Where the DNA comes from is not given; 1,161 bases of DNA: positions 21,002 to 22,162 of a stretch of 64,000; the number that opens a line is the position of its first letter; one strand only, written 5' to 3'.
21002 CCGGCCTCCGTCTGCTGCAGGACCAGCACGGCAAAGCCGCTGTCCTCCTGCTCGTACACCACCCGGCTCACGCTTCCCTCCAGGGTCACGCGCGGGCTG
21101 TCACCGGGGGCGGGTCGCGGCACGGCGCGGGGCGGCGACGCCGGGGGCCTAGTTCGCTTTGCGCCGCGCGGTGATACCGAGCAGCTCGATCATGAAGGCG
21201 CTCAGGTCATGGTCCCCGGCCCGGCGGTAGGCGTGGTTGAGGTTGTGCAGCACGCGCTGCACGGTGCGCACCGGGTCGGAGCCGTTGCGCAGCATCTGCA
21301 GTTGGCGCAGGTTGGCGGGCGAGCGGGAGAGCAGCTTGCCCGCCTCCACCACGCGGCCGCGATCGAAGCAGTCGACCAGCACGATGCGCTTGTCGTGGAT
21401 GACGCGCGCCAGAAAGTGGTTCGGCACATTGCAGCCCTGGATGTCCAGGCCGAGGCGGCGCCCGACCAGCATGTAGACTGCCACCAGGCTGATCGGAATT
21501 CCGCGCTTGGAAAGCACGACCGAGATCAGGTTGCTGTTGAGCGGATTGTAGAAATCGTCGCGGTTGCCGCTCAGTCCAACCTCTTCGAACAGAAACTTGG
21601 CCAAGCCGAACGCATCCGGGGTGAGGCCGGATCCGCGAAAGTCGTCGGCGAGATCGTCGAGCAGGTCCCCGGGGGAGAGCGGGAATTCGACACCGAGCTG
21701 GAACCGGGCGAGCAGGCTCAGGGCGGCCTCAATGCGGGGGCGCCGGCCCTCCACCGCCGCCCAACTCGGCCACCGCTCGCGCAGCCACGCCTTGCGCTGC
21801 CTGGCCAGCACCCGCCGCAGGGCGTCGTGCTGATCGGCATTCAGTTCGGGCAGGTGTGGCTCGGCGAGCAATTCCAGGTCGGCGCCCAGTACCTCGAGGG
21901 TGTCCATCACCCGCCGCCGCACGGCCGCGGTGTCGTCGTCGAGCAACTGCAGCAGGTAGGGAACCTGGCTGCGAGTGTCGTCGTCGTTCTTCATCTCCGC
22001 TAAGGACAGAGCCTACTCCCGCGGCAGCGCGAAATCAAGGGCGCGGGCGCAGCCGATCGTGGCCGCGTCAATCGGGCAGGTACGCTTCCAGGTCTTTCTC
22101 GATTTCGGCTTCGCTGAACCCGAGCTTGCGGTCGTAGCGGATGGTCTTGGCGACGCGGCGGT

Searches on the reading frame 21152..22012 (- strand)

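Call 17: search_protein_families(library=pfam, proteins=[window:21152-22012:-], max_evalue=0.0001)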
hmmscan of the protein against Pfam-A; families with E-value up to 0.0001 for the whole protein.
window:21152-22012:- (287 aa): 1 family
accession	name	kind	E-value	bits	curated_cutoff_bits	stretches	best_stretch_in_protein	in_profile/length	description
PF13369.12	Transglut_core2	-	7.7e-28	97.4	23.5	1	136-240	30-136/155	Transglutaminase-like superfamily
